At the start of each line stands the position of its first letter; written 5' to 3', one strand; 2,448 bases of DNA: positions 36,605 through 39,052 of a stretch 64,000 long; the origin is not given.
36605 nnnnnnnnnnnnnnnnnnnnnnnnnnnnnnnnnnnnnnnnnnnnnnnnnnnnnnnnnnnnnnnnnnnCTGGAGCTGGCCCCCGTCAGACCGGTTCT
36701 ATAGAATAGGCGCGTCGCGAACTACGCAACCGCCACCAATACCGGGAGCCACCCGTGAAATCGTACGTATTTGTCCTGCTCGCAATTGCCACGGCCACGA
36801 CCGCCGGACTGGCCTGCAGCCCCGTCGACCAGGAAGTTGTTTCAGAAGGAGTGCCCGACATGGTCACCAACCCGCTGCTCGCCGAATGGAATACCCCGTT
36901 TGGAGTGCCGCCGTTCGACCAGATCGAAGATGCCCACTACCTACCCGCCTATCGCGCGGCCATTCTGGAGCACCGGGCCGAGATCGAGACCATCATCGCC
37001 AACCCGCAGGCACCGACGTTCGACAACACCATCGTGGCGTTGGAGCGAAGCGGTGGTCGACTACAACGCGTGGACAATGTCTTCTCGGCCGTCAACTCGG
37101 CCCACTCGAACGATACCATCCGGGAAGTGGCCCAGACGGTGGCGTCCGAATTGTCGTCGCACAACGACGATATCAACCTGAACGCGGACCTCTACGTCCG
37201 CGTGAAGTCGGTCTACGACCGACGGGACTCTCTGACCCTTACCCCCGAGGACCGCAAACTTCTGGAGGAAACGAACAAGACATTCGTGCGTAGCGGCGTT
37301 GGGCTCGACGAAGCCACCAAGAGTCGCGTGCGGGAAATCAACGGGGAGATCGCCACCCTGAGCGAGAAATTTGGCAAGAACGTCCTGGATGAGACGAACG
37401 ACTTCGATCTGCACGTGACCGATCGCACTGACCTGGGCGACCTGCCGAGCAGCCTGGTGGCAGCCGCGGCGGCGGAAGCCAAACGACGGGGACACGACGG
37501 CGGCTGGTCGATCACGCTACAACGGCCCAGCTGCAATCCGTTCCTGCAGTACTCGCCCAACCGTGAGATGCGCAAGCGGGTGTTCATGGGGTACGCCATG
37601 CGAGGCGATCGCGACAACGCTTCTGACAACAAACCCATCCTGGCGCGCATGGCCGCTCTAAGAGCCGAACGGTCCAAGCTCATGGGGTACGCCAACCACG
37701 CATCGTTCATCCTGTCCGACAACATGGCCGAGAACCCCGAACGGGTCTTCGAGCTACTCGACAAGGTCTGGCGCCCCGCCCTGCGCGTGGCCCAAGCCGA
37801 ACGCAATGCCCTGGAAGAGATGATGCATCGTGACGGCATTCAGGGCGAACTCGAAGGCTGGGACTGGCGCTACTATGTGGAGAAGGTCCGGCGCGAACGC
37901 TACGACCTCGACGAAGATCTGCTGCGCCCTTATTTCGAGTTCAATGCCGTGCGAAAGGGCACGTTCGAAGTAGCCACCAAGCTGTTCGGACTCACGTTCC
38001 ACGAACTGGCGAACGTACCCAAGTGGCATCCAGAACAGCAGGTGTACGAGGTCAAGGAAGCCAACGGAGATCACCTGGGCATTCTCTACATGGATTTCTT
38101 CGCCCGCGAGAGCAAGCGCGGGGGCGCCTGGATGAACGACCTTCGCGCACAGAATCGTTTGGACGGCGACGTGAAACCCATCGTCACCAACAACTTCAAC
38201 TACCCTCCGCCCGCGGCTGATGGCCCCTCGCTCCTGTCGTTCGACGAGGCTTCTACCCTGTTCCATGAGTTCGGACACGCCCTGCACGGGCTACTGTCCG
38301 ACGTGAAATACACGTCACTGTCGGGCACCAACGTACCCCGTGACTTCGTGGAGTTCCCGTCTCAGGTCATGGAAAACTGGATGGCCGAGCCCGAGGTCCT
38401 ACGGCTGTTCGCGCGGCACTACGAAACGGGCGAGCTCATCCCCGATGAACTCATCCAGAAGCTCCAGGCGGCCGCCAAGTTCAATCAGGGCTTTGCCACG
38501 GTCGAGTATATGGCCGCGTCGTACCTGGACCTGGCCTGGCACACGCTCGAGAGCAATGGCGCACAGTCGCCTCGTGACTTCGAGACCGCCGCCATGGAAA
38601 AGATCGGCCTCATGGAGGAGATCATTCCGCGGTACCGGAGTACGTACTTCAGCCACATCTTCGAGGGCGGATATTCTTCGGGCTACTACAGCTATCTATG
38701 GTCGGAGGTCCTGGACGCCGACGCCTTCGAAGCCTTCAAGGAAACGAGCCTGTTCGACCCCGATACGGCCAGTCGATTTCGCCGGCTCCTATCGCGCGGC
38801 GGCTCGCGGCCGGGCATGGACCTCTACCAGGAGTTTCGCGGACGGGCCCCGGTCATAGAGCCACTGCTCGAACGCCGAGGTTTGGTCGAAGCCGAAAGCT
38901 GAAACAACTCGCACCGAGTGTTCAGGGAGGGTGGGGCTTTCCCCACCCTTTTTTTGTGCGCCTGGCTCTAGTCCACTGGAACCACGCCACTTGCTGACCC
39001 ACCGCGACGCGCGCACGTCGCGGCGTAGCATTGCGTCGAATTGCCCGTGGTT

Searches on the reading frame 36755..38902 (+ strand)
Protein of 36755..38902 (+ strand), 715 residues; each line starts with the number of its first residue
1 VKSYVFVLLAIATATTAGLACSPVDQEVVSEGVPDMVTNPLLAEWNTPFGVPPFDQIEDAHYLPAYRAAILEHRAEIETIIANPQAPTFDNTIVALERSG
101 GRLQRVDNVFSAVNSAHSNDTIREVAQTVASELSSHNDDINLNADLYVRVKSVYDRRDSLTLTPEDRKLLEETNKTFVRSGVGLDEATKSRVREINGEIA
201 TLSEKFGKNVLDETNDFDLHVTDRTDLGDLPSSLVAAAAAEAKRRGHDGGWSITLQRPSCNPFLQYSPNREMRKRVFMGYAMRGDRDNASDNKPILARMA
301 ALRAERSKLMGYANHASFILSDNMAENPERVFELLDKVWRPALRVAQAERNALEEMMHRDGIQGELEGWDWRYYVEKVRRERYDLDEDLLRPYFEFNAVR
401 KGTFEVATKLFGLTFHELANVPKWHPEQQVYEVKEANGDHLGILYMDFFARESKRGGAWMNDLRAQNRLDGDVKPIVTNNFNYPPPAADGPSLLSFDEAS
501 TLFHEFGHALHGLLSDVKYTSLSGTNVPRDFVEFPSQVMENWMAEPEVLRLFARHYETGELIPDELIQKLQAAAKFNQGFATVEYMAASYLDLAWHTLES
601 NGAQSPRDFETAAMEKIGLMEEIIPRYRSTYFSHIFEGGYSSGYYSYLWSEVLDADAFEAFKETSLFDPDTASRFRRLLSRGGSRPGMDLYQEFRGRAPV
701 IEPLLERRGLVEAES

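Call 37: search_protein_families(library=pfam, proteins=[window:36755-38902:+], max_evalue=0.001)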
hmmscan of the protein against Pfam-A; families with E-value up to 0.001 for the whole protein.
window:36755-38902:+ (715 aa): 2 families
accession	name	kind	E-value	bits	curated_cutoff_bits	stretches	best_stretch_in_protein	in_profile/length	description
PF01432.26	Peptidase_M3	-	2.5e-125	419.9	27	1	263-709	1-456/457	Peptidase family M3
PF19310.4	TOP_N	-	0.00042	20.5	27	1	76-188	11-122/123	Neurolysin/Thimet oligopeptidase, N-terminal domain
